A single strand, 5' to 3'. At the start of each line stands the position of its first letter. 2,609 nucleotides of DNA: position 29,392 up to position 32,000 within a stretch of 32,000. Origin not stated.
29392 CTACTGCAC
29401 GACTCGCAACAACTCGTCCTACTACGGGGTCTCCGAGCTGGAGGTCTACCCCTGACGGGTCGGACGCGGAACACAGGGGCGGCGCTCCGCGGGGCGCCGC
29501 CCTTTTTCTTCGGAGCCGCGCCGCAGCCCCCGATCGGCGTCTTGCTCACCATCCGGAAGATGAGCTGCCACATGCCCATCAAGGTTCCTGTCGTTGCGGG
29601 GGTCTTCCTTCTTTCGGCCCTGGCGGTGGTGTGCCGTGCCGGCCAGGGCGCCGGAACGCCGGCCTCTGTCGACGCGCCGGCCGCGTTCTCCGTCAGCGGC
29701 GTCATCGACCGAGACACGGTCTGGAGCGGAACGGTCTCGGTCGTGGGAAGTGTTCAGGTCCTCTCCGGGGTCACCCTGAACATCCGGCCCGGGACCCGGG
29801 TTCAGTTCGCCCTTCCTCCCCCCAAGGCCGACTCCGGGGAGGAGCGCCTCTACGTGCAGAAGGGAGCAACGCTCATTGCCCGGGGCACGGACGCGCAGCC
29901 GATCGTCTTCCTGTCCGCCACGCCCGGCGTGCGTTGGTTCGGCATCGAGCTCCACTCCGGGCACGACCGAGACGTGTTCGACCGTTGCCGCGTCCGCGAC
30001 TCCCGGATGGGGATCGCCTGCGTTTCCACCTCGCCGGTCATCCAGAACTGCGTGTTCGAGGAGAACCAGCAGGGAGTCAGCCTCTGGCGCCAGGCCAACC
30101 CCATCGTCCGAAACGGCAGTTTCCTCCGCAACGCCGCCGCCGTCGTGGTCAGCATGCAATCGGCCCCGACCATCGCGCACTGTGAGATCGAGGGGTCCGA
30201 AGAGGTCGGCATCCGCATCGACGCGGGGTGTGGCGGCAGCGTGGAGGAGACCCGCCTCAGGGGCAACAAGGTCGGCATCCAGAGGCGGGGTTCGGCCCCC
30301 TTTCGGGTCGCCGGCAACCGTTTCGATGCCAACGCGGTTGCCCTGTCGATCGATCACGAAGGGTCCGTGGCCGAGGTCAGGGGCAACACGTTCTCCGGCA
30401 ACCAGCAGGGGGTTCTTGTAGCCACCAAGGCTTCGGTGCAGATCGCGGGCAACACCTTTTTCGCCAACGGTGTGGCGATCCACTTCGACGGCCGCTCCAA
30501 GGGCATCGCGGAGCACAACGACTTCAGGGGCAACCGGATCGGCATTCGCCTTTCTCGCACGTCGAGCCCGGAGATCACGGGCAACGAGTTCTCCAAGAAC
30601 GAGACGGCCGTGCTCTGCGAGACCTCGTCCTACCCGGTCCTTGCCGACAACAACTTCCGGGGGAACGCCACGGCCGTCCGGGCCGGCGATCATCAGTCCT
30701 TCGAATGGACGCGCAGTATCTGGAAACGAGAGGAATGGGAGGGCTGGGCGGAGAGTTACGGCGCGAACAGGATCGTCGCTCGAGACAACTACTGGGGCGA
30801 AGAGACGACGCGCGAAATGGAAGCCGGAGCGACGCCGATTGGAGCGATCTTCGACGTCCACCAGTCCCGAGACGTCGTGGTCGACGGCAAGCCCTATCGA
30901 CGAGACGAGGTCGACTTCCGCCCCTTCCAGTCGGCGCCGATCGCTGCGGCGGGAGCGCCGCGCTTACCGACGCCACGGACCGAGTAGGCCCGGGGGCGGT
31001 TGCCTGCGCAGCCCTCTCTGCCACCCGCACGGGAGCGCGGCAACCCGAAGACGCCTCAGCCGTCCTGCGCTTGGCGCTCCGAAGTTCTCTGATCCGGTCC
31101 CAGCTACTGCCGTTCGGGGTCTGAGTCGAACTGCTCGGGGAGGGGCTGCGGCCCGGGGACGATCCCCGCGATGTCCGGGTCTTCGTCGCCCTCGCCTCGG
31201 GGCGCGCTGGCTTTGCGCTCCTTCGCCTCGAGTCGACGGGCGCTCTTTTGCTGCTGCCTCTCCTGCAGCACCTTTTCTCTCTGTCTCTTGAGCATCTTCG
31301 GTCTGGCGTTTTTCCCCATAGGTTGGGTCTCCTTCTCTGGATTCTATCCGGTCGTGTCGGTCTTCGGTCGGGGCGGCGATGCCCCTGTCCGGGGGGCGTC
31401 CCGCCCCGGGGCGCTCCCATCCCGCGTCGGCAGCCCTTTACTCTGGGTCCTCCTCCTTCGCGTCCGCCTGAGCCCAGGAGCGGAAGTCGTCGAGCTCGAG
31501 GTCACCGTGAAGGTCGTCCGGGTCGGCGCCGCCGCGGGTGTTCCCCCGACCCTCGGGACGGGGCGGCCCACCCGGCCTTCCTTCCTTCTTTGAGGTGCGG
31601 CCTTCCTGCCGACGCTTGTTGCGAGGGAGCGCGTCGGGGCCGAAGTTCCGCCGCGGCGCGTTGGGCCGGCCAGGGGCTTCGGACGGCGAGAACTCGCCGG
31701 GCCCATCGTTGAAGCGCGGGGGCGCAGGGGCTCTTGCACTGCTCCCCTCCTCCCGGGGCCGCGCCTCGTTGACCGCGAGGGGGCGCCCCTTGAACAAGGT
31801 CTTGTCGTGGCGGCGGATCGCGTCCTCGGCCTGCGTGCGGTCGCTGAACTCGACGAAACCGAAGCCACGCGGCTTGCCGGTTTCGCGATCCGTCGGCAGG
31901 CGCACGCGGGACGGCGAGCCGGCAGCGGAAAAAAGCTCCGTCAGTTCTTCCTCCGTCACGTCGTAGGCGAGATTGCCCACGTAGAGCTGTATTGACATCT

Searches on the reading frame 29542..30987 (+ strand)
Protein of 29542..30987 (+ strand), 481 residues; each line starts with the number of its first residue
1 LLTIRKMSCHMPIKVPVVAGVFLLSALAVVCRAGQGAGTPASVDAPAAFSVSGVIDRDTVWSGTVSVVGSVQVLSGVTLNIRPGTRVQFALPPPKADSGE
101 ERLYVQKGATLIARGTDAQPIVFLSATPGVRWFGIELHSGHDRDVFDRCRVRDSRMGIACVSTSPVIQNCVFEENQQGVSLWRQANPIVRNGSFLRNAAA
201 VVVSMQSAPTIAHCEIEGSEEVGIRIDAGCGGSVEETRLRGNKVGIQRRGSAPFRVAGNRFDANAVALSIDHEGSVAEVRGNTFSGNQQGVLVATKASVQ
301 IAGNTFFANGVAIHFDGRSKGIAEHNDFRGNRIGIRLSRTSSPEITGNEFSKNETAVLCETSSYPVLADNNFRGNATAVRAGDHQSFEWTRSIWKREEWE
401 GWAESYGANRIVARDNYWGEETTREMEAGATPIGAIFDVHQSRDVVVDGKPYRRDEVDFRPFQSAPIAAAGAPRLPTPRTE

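Call 8: search_protein_families(library=pfam, proteins=[window:29542-30987:+], max_evalue=0.001)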
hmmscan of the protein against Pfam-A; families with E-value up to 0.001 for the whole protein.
window:29542-30987:+ (481 aa): 3 families
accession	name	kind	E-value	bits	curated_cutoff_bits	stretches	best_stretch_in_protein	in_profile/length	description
PF13229.12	Beta_helix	-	1.7e-29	103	25.9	2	145-284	12-158/158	Right handed beta helix region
PF05048.19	NosD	-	1.1e-27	97.4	23.6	2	277-380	49-154/212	Periplasmic copper-binding protein (NosD)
PF12708.12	Pect-lyase_RHGA_epim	-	5.1e-06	26.9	27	0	159-291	78-212/213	Rhamnogalacturonase A/epimerase, pectate lyase-like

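Call 37: find_encoding_contigs(protein=window:29542-30987:+, flank=10000, max_places=3)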
Protein window:29542-30987:+ (481 aa): no gene with exactly this product is on record in the collection.

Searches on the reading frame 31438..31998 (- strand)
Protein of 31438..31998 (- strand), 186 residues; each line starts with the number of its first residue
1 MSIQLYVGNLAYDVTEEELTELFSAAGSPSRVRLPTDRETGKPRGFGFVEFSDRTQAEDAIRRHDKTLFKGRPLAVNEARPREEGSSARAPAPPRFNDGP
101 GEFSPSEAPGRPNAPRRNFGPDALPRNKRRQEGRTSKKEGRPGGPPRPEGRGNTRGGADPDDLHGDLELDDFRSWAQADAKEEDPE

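Call 8: search_protein_families(library=pfam, proteins=[window:31438-31998:-], max_evalue=0.001)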
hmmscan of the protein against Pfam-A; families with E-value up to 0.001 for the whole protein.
window:31438-31998:- (186 aa): 1 family
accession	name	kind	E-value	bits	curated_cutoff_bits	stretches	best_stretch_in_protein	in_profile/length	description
PF00076.28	RRM_1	-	2.3e-22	79.1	20.7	1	5-74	1-69/70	RNA recognition motif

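Call 39: find_encoding_contigs(protein=window:31438-31998:-, flank=10000, max_places=3)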
Protein window:31438-31998:- (186 aa): 2 contigs read that carry it; 1 place shown.
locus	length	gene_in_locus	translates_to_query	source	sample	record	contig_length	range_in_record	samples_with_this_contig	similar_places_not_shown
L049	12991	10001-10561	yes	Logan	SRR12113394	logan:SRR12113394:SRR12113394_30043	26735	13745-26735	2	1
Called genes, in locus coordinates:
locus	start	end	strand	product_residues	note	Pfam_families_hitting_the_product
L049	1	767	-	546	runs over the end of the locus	PF00070:Pyr_redox (faint), PF00890:FAD_binding_2 (faint), PF01266:DAO, PF01494:FAD_binding_3 (faint), PF01593:Amino_oxidase (weak), PF01946:Thi4, PF07992:Pyr_redox_2 (faint), PF13450:NAD_binding_8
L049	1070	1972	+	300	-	PF00126:HTH_1, PF03466:LysR_substrate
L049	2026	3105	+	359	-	PF01982:CTP-dep_RFKase, PF00702:Hydrolase, PF12710:HAD, PF13419:HAD_2, PF13242:Hydrolase_like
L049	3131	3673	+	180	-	-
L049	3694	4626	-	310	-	PF00126:HTH_1, PF03466:LysR_substrate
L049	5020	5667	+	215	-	-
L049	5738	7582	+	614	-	PF00391:PEP-utilizers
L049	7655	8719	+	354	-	PF01326:PPDK_N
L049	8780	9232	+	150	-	-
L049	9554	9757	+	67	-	PF00313:CSD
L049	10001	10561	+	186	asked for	PF00076:RRM_1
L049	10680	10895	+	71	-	-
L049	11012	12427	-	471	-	PF28492:Beta_helix_4 (faint), PF05048:NosD, PF12708:Pect-lyase_RHGA_epim (faint), PF13229:Beta_helix, PF05048:NosD, PF13229:Beta_helix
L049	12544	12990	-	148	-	?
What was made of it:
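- Tried and rejected: I rejected this because the 10 kb next to pps carries no ppc genes (call 39).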

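Call 55: search_protein_families(library=ncbifam, proteins=[L049:5738-7582:+, L049:7655-8719:+, L049:5020-5667:+, L049:8780-9232:+, L049:3694-4626:-, L049:3131-3673:+, L049:2026-3105:+], max_evalue=0.00001)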
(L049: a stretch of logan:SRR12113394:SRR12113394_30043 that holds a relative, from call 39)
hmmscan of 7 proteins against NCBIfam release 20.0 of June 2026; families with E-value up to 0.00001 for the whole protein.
L049:5738-7582:+ (614 aa): 24 families
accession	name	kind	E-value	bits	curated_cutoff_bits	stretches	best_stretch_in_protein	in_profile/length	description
NF006152.0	PRK08296.1-4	equivalog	2e-269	895.1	723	1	4-609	2-607/609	hypothetical protein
NF006153.0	PRK08296.1-5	subfamily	1.8e-243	809.4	578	1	3-612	3-608/608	hypothetical protein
NF006151.0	PRK08296.1-3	equivalog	1.1e-206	688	693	1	4-611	6-604/604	hypothetical protein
NF006150.0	PRK08296.1-2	subfamily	5.7e-197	655.8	650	1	3-612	4-607/633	hypothetical protein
NF004877.0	PRK06241.1-2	subfamily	4e-36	124.7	866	1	387-610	679-868/869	phosphoenolpyruvate synthase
NF041857.1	RIF_Ptrans_rph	equivalog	3.9e-35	121.4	999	1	397-610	685-864/864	rifamycin-inactivating phosphotransferase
NF004878.0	PRK06241.1-3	subfamily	7e-33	113.7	945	1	495-611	775-890/891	phosphoenolpyruvate synthase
NF006149.0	PRK08296.1-1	equivalog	1.5e-32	112.7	730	1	346-610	309-567/568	hypothetical protein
NF004880.0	PRK06241.2-1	equivalog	4.2e-30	104.4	972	1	508-610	736-837/837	phosphoenolpyruvate synthase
NF004879.0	PRK06241.1-4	equivalog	6.3e-30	104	976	1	506-610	765-868/868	phosphoenolpyruvate synthase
NF004881.0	PRK06241.2-2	equivalog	9.6e-30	103.5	883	1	398-612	700-892/898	phosphoenolpyruvate synthase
NF005057.0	PRK06464.1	equivalog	6.4e-29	100.6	598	1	508-608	358-461/798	phosphoenolpyruvate synthase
NF052631.1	prodigiosin_PigC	equivalog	2.8e-28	98.3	1300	1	505-609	776-881/883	prodigiosin ligase PigC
TIGR01418.1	PEP_synth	equivalog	5.5e-27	94.5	739.75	1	508-607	354-453/784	pyruvate, water dikinase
NF052632.1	undecylprod_RedH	equivalog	1.5e-26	92.6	1350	1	501-611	771-879/880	undecylprodigiosin ligase RedH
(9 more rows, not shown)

L049:7655-8719:+ (354 aa): 15 families
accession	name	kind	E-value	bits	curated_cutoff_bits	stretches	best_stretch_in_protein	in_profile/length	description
NF005057.0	PRK06464.1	equivalog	7.2e-81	272.4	598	1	5-346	3-360/798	phosphoenolpyruvate synthase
TIGR01418.1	PEP_synth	equivalog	6e-78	263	739.75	1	10-343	3-352/784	pyruvate, water dikinase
NF004878.0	PRK06241.1-3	subfamily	1.2e-55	189.1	945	1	8-320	4-310/891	phosphoenolpyruvate synthase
NF004877.0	PRK06241.1-2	subfamily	9.7e-47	159.8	866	1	10-320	6-311/869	phosphoenolpyruvate synthase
NF041857.1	RIF_Ptrans_rph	equivalog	1.7e-46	159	999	1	12-320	6-309/864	rifamycin-inactivating phosphotransferase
NF052632.1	undecylprod_RedH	equivalog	4.6e-46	157.2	1350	1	21-337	15-309/880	undecylprodigiosin ligase RedH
NF052631.1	prodigiosin_PigC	equivalog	2.2e-45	154.9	1300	1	22-336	15-312/883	prodigiosin ligase PigC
NF004881.0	PRK06241.2-2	equivalog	4e-45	154.4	883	1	20-322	16-311/898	phosphoenolpyruvate synthase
NF004879.0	PRK06241.1-4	equivalog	2.1e-41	142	976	1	10-320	6-311/868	phosphoenolpyruvate synthase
NF000283.1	RPH_KJ151292.1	equivalog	2.7e-36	125.1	1700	1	15-306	12-303/865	rifamycin-inactivating phosphotransferase Rph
NF004883.0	PRK06241.2-4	equivalog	1.9e-29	102.4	1063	1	60-322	73-328/928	phosphoenolpyruvate synthase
NF004880.0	PRK06241.2-1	equivalog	2.7e-22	78.5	972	1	16-233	11-225/837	phosphoenolpyruvate synthase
NF004882.0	PRK06241.2-3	equivalog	1.2e-15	56.7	850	1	23-225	12-210/827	phosphoenolpyruvate synthase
TIGR01828.1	pyru_phos_dikin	equivalog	3.5e-11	41.8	843.45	0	116-141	83-108/865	pyruvate, phosphate dikinase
NF004531.0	PRK05878.1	equivalog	2.1e-07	30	456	0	149-228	167-251/534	pyruvate, phosphate dikinase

L049:5020-5667:+ (215 aa): 0 families

L049:8780-9232:+ (150 aa): 1 family
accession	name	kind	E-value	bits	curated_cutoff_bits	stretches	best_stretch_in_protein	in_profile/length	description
NF005232.0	PRK06733.1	equivalog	8e-12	45.3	93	1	33-148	35-150/151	hypothetical protein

L049:3694-4626:- (310 aa): 53 families (the best 25 are shown)
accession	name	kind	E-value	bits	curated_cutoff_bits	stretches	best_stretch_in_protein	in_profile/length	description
NF040786.1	LysR_Sec_metab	equivalog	6.5e-57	192.8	250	1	2-294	1-297/298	selenium metabolism-associated LysR family transcriptional regulator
TIGR03339.1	phn_lysR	subfamily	2e-54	184.7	341.1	1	6-290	1-278/279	aminoethylphosphonate catabolism associated LysR family transcriptional regulator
NF040889.1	trans_reg_YeiE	equivalog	1.7e-42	145.6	480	1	2-289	3-284/288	DNA-binding transcriptional regulator YeiE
NF047520.1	trans_act_CidR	equivalog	6e-42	143.8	415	1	3-293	2-290/292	cidABC operon transcriptional activator CidR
NF008095.0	PRK10837.1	subfamily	1.2e-40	139.6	281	1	2-293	3-288/290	LysR family transcriptional regulator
NF008416.0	PRK11242.1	equivalog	2.7e-40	138.6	277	1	6-296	5-292/300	transcriptional regulator CynR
NF045990.1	TransRegCbbRRhodb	equivalog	2.8e-39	135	450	1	2-289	6-294/304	LysR family regulator CbbR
NF009327.0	PRK12684.1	subfamily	1.1e-38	133.2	402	1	3-250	2-251/313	CysB family HTH-type transcriptional regulator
NF053705.1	TransRegGltCGpos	equivalog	1.5e-37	129.5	350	1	4-291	3-289/300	glutamate biosynthesis transcriptional regulator GltC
NF009326.0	PRK12681.1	equivalog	2.8e-33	115.8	436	1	4-256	3-257/324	HTH-type transcriptional regulator CysB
TIGR02424.1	TF_pcaQ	equivalog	6.6e-32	110.6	303.8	1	2-292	3-295/300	pca operon transcription factor PcaQ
NF045775.1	acetoin_reg_AlsR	exception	6.7e-30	104.6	430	1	5-290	4-287/290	acetoin biosynthesis transcriptional regulator AlsR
NF008352.0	PRK11139.1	subfamily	1e-28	100.3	288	1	4-258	8-255/305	transcriptional regulator GcvA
NF009324.0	PRK12679.1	equivalog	7.3e-28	97.6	491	1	2-250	1-251/316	HTH-type transcriptional regulator Cbl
NF008722.0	PRK11716.1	equivalog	1.2e-27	96.7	246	1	3-293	2-292/293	HTH-type transcriptional activator IlvY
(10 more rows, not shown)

L049:3131-3673:+ (180 aa): 0 families

L049:2026-3105:+ (359 aa): 34 families (the best 25 are shown)
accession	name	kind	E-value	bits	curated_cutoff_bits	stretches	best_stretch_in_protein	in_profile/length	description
TIGR01449.2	PGP_bact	equivalog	2.1e-25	89.5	180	1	145-354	1-213/213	phosphoglycolate phosphatase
NF009695.0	PRK13222.1-2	equivalog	4e-25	88.6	225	1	141-356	5-224/226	phosphoglycolate phosphatase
NF009804.0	PRK13288.1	equivalog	2e-22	79.7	218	1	231-356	87-212/215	pyrophosphatase PpaX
TIGR02253.1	CTE7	subfamily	1.2e-17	64.5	169.75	1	226-350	94-220/221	TIGR02253 family HAD-type hydrolase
NF010762.0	PRK14165.1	equivalog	1.3e-17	63.9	279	1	4-133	92-221/224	winged helix-turn-helix domain-containing protein/riboflavin kinase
TIGR01454.1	AHBA_synth_RP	hypoth_equivalog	8.6e-17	61.5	246.65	1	227-355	76-204/205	AHBA synthesis associated protein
NF009697.0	PRK13222.1-4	equivalog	1.7e-16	60.2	327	1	142-350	7-218/232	phosphoglycolate phosphatase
TIGR03351.1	PhnX-like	hypoth_equivalog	4.6e-16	59.4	218.9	1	197-354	61-219/220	phosphonatase-like hydrolase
NF009694.0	PRK13222.1-1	equivalog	2.4e-14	53.2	415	1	182-350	65-235/252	phosphoglycolate phosphatase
NF053830.1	RUBPPhHalo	equivalog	6.7e-13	48.8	330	1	223-352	100-232/234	ribulose-1,5-bisphosphate 5-phosphatase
TIGR02252.1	DREG-2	subfamily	1.4e-12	47.8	155.2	1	202-320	83-199/203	HAD hydrolase, REG-2-like, family IA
NF009698.0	PRK13223.1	equivalog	4.8e-12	45.6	466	1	144-343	15-218/272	phosphoglycolate phosphatase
NF009696.0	PRK13222.1-3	equivalog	3.5e-11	43.2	359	1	142-344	3-206/223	N-acetylmuramic acid 6-phosphate phosphatase MupP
TIGR02254.1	YjjG_YfnB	equivalog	4.5e-11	42.7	159.9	1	225-352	96-221/223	YjjG family noncanonical pyrimidine nucleotidase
NF040694.1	ribK_Meth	equivalog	7.4e-11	42.1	168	1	5-128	3-126/127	CTP-dependent riboflavin kinase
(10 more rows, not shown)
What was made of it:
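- The 614-aa protein passes NF006152 (895 bits against 723; call 55).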

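Call 56: search_protein_families(library=pfam, proteins=[L049:5738-7582:+, L049:7655-8719:+, L049:5020-5667:+, L049:8780-9232:+, L049:3131-3673:+], max_evalue=0.001)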
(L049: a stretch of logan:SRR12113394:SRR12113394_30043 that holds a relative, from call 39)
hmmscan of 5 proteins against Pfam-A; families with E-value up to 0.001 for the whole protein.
L049:5738-7582:+ (614 aa): 1 family
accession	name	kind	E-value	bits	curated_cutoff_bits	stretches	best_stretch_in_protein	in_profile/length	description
PF00391.29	PEP-utilizers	-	9.6e-25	86.4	23.1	1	535-605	2-72/72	PEP-utilising enzyme, mobile domain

L049:7655-8719:+ (354 aa): 1 family
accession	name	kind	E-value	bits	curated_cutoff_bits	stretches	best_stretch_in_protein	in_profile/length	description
PF01326.24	PPDK_N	-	1.9e-84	284.2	27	1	21-337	2-325/328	Pyruvate phosphate dikinase, AMP/ATP-binding domain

L049:5020-5667:+ (215 aa): 0 families

L049:8780-9232:+ (150 aa): 0 families

L049:3131-3673:+ (180 aa): 0 families
